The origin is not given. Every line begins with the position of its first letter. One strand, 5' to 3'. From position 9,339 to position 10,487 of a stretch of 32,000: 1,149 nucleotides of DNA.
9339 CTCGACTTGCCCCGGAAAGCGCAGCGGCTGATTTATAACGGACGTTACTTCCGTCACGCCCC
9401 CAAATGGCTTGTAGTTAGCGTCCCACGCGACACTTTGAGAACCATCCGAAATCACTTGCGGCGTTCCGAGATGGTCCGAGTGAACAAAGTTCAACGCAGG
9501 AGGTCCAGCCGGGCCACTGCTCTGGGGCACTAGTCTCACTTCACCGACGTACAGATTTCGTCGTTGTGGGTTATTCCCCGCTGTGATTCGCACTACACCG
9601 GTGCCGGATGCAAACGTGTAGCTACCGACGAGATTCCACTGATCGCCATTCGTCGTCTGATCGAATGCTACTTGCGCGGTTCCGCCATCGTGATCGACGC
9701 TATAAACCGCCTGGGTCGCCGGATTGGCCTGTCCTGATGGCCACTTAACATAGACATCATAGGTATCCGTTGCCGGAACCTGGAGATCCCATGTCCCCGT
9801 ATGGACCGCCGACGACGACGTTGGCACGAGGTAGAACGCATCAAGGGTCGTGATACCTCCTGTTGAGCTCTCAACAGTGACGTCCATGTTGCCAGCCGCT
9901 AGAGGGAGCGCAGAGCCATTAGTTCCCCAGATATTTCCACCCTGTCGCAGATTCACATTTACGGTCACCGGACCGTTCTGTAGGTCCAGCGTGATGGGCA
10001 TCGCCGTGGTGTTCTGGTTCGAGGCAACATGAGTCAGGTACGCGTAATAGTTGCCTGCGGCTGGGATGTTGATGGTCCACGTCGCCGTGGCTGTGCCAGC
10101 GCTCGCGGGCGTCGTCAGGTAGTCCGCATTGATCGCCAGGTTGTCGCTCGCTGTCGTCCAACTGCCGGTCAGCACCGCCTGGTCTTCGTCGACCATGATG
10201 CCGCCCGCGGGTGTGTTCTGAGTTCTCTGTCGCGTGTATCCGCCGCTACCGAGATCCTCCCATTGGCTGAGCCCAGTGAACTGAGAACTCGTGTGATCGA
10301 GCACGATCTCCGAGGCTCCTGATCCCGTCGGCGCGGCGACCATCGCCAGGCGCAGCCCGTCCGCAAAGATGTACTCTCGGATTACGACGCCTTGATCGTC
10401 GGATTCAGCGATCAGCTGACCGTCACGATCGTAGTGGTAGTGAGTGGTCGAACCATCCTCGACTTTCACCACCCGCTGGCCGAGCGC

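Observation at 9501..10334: About 278-aa two-module beta-sandwich insertion inside the Rhs shell, just before the core-closing motif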

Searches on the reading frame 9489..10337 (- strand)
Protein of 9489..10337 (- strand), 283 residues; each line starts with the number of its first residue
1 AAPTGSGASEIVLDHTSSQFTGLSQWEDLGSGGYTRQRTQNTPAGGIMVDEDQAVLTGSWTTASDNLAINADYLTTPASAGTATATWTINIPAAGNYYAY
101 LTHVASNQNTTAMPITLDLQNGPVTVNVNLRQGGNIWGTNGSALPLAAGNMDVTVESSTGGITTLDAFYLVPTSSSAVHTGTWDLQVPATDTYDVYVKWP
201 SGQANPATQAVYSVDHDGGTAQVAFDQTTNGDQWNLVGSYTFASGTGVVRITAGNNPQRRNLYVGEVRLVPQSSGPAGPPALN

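Call 6: search_protein_families(library=pfam, proteins=[window:9489-10337:-], max_evalue=1)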
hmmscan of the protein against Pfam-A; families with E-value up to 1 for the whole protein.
window:9489-10337:- (283 aa): 2 families
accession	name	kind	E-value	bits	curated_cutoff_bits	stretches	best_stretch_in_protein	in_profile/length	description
PF25275.1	Golvesin_C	-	7.8e-33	113.8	31.6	2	162-258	24-120/132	Golvesin C-terminal domain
PF11584.14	Toxin_ToxA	-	0.19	12.2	25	1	226-259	77-110/118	Proteinaceous host-selective toxin ToxA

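Call 7: search_protein_families(library=ncbifam, proteins=[window:9489-10337:-], max_evalue=1)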
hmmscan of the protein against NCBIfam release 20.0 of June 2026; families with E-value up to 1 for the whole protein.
window:9489-10337:- (283 aa): 0 families

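Call 11: find_homologous_proteins(query=window:9489-10337:-, max_evalue=0.001)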
Query window:9489-10337:-: 1945 candidates shared short words with the query, none scored E <= 0.001.

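Call 17: search_protein_representatives(protein=window:9489-10337:-)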
Query: 283 residues. Proteins with E-value up to 0.001 (for the whole library): 1986; up to 1e-10: 479; up to 1e-30: 48. The best 150 are listed.
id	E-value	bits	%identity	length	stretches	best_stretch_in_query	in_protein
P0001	1.5e-180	615.1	100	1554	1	1-283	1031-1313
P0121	1.0e-72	261.4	38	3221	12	189-252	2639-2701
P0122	1.1e-62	228.5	38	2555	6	158-281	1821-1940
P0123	2.0e-62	227.6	31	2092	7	56-248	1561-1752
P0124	1.3e-56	208.5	34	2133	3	71-253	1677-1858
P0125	5.9e-48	180.2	39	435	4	151-277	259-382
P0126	2.0e-45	171.9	32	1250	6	78-246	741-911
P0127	1.2e-43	166.1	37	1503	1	2-281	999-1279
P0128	9.2e-43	163.1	34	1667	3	6-247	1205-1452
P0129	4.1e-42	161.0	38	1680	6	163-252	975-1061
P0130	2.9e-40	154.9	38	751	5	169-251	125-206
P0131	1.6e-38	149.2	30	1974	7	71-248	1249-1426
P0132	1.8e-38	149.1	33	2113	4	42-245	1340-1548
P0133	2.9e-38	148.4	31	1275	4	42-246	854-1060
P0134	8.9e-38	146.8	31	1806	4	8-242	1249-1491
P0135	2.4e-37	145.4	34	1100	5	172-252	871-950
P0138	4.3e-36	141.2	36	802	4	189-253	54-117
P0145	5.4e-35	137.6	36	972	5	171-249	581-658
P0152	5.8e-33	131.0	41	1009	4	157-248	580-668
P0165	7.1e-31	124.1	35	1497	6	158-267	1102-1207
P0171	6.4e-30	121.0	35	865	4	165-280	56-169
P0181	1.5e-28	116.5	35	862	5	182-251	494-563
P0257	6.3e-21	91.5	34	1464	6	169-258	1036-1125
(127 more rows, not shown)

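Call 22: search_protein_families(library=pfam, proteins=[P0121, P0130, P0135, P0138, P0145, P0152, P0171, P0181], max_evalue=0.0001)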
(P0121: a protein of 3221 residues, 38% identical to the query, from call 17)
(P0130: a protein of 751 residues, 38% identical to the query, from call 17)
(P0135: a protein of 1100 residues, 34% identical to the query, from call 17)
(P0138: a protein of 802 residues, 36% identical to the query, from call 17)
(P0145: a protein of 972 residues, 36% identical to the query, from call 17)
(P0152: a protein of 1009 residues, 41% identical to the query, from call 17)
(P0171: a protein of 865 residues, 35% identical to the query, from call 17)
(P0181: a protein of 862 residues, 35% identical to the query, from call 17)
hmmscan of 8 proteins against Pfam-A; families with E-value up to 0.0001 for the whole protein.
P0121 (3221 aa): 9 families
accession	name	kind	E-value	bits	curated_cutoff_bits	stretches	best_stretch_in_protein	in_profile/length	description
PF25275.1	Golvesin_C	-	1.9e-226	740.2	31.6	8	3089-3216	1-131/132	Golvesin C-terminal domain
PF17210.9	SdrD_B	-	7.8e-46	155.3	29.7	5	135-213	7-80/112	SdrD B-like domain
PF10282.15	Lactonase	-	8.2e-31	107.9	21.7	3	992-1130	198-330/344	Lactonase, 7-bladed beta-propeller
PF20843.4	Rax2_3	-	1e-26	94.5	27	0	2730-2786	18-74/161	Rax2 third domain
PF17802.7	SpaA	-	6.1e-14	52.4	23.1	0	151-201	15-62/91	Prealbumin-like fold domain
PF08450.18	SGL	-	2.6e-13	50.6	26.3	0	1036-1116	132-208/246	SMP-30/Gluconolactonase/LRE-like region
PF19077.6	Big_13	-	1.4e-12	48.4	27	2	2373-2444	24-95/102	Bacterial Ig-like domain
PF13620.12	CarboxypepD_reg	-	6e-11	43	32.3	0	169-196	26-53/82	Carboxypeptidase regulatory-like domain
PF00400.38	WD40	-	1.3e-05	26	27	0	1091-1112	12-33/39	WD domain, G-beta repeat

P0130 (751 aa): 1 family
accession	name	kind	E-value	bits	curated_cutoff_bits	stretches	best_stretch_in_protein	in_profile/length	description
PF25275.1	Golvesin_C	-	4.3e-135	444.7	31.6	4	497-620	1-130/132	Golvesin C-terminal domain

P0135 (1100 aa): 4 families
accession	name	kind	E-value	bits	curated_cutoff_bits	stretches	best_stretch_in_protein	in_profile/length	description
PF25275.1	Golvesin_C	-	2.1e-198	649.5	31.6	5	572-699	2-131/132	Golvesin C-terminal domain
PF01510.30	Amidase_2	-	1.7e-14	54.7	26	1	248-406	3-130/131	N-acetylmuramoyl-L-alanine amidase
PF16990.11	CBM_35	-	2e-11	44.7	28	0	989-1030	16-56/121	Carbohydrate binding module (family 35)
PF00630.25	Filamin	-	2.3e-06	28.8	26.9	0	552-633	7-84/93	Filamin/ABP280 repeat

P0138 (802 aa): 3 families
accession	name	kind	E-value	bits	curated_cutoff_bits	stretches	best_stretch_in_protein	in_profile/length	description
PF25275.1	Golvesin_C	-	4.5e-119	392.8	31.6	4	6-133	1-132/132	Golvesin C-terminal domain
PF20843.4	Rax2_3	-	5.1e-15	56.4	27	0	452-504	19-71/161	Rax2 third domain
PF06236.17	MelC1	-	2.4e-05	24.8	27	0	158-183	59-84/115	Tyrosinase co-factor MelC1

P0145 (972 aa): 1 family
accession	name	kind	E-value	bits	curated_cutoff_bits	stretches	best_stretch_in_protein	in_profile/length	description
PF25275.1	Golvesin_C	-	1.9e-117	387.5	31.6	4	550-686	1-131/132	Golvesin C-terminal domain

P0152 (1009 aa): 4 families
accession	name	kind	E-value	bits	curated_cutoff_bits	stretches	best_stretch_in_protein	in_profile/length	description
PF25275.1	Golvesin_C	-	4.7e-90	298.9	31.6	3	293-416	2-131/132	Golvesin C-terminal domain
PF14522.11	Cytochrome_C7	-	2.3e-06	27.7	24.8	0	200-277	11-66/67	Cytochrome c7 and related cytochrome c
PF22113.1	Mtrc-MtrF_II-IV_dom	-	7.7e-06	26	30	0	151-279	6-165/176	Outer membrane cytochrome MtrC/MtrF-like, domains II/IV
PF09699.15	Paired_CXXCH_1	-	1.5e-05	25.1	20.6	0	553-570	7-24/41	Doubled CXXCH motif (Paired_CXXCH_1)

P0171 (865 aa): 2 families
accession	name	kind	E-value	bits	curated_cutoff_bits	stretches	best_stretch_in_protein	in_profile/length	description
PF25275.1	Golvesin_C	-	9.3e-112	369.1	31.6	3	565-693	1-129/132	Golvesin C-terminal domain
PF02638.21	GHL10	-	1.8e-29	103.3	27.9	1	179-473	2-288/311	Glycosyl hydrolase-like 10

P0181 (862 aa): 2 families
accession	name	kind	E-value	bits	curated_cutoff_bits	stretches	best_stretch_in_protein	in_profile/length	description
PF25275.1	Golvesin_C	-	3.3e-117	386.8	31.6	4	456-584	3-131/132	Golvesin C-terminal domain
PF09992.14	NAGPA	-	8.9e-26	91.5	25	1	129-298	2-169/169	Phosphodiester glycosidase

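Call 27: search_solved_structures(query=window:9489-10337:-, max_evalue=1, show_alignments=2)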
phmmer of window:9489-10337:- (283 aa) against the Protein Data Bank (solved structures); distinct sequences matched with E-value up to 1: 2.
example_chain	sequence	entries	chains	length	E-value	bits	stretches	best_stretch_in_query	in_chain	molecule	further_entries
6f2p_A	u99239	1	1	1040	1.5e-08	37.7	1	178-252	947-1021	Paenibacillus xanthan lyase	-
4phx_B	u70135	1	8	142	0.8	12.4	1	167-259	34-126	Protein AggB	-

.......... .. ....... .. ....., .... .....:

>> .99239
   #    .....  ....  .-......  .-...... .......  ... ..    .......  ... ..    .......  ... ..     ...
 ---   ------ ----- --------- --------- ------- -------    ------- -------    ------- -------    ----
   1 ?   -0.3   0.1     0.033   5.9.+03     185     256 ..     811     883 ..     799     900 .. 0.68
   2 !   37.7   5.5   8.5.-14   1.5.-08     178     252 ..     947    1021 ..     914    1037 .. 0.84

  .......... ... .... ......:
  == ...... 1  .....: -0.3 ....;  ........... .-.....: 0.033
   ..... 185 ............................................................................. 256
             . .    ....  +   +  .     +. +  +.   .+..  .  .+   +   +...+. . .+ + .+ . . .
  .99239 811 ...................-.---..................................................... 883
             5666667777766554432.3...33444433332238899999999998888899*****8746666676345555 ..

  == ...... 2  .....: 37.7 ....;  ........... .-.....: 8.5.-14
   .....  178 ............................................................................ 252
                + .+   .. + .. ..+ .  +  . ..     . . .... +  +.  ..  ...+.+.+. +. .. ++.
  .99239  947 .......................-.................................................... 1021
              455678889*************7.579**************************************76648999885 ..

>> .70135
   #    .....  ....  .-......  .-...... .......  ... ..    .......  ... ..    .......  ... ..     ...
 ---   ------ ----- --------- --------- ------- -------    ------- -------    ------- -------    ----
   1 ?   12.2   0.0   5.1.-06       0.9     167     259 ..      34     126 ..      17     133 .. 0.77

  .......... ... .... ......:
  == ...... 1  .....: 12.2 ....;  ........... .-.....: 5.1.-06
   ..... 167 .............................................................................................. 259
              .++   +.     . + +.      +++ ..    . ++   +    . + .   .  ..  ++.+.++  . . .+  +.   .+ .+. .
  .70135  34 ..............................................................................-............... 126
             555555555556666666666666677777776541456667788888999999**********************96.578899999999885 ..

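Call 49: predict_structure(alignment_id=A2)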
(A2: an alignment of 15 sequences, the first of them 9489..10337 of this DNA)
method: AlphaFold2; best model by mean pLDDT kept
length: 283 residues; sequences in the alignment: 15
mean_pLDDT: 81.6   pTM: 0.62
mean pLDDT of the five models: 81.6, 80.5, 79.7, 79.3, 76.5
residues with pLDDT >= 90: 102; 70-90: 125; 50-70: 45; < 50: 11
segments of 3 or more residues with pLDDT < 50: 1-5, 280-283
pLDDT, mean of each block of 10 residues (from residue 1): 55 89 70 67 77 94 88 91 93 90 86 86 85 65 86 88 90 71 88 93 80 89 89 93 84 57 86 66 39
secondary structure, 60 per line:
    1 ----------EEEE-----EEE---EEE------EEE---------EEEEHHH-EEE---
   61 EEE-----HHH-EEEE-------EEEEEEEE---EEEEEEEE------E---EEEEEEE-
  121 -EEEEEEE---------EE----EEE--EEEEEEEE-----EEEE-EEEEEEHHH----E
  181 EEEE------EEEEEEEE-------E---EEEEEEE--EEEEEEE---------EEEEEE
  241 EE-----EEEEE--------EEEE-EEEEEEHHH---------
elements in order: E11-14 E20-22 E26-28 E35-37 E47-50 E55-57 E61-63 E73-76 E84-91 E95-102 E113-119 E122-128 E144-146 E149-156 E162-165 E167-172 E180-184 E191-198 E210-216 E219-225 E235-242 E248-252 E261-264 E266-271

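Call 54: fold_search(model_id=the predicted structure, library=pdb)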
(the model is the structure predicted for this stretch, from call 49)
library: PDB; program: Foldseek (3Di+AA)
matches with E <= 10: 1508; with E <= 0.001: 89
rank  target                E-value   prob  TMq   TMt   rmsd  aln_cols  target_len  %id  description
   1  6f2p                  2.3e-11  1.00  0.32  0.10  15.3       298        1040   19  Structure of Paenibacillus xanthan lyase to 2.6 A resolution (released 2018-12-05)
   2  5x7o_A                8.0e-09  1.00  0.34  0.09  15.1       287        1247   15  Crystal structure of Paenibacillus sp. 598K alpha-1,6-glucosyltransferase (released 2017-07-26)
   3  5a59_A                1.4e-06  1.00  0.29  0.10  17.3       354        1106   10  The structure of GH101 E796Q mutant from Streptococcus pneumoniae TIGR4 in complex with T-antigen (released 2015-09-02)
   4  5a55                  2.5e-06  1.00  0.31  0.10  17.5       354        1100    9  The native structure of GH101 from Streptococcus pneumoniae TIGR4 (released 2015-09-02)
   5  5a56_A                2.5e-06  1.00  0.30  0.09  17.5       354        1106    9  The structure of GH101 from Streptococcus pneumoniae TIGR4 in complex with 1-O-methyl-T-antigen (released 2015-09-02)
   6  5a58_A                2.7e-06  1.00  0.32  0.10  17.6       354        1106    9  The structure of GH101 D764N mutant from Streptococcus pneumoniae TIGR4 in complex with serinyl T-antigen (released 2015-09-02)
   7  5a57                  6.8e-06  1.00  0.29  0.09  18.0       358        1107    9  The structure of GH101 from Streptococcus pneumoniae TIGR4 in complex with PUGT (released 2015-09-02)
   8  9h4p_BD               1.0e-05  1.00  0.32  0.11  12.7       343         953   12  Tail of full Haloferax tailed virus 1 (released 2025-08-27)
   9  3ecq_A                1.3e-05  1.00  0.28  0.08  16.9       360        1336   10  Endo-alpha-N-acetylgalactosaminidase from Streptococcus pneumoniae: SeMet structure (released 2008-09-09)
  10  3ecq_B                1.6e-05  1.00  0.29  0.08  17.4       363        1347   10  Endo-alpha-N-acetylgalactosaminidase from Streptococcus pneumoniae: SeMet structure (released 2008-09-09)
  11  3wnn_A                2.0e-05  1.00  0.37  0.17  13.7       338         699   11  D308A mutant of Bacillus circulans T-3040 cycloisomaltooligosaccharide glucanotransferase complexed with isomaltooctao (released 2014-02-05)
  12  3wnk                  2.6e-05  1.00  0.36  0.16  14.1       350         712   12  Crystal Structure of Bacillus circulans T-3040 cycloisomaltooligosaccharide glucanotransferase (released 2014-02-05)
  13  3wnn_B                5.8e-05  1.00  0.36  0.16  14.2       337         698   12  D308A mutant of Bacillus circulans T-3040 cycloisomaltooligosaccharide glucanotransferase complexed with isomaltooctao (released 2014-02-05)
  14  3wnp_A                6.4e-05  1.00  0.36  0.16  14.2       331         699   12  D308A, F268V, D469Y, A513V, and Y515S quintuple mutant of Bacillus circulans T-3040 cycloisomaltooligosaccharide gluca (released 2014-02-05)
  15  7bys_A                7.5e-05  1.00  0.35  0.24   3.9       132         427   19  Crystal structure of exo-beta-1,3-galactanase from Phanerochaete chrysosporium Pc1,3Gal43A apo form (released 2020-11-04)
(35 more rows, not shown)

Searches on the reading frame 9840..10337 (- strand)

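Call 6: search_protein_families(library=pfam, proteins=[window:9840-10337:-], max_evalue=1)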
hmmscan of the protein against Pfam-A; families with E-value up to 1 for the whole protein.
window:9840-10337:- (166 aa): 3 families
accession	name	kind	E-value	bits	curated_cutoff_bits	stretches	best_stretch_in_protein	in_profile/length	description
PF25275.1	Golvesin_C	-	4.6e-15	56.3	31.6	1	50-155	4-113/132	Golvesin C-terminal domain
PF03422.21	CBM_6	-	0.00029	21.6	28.9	1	85-160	34-111/125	Carbohydrate binding module (family 6)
PF20495.3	DUF6727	-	0.067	13.5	22.3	1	82-121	82-121/152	Family of unknown function (DUF6727)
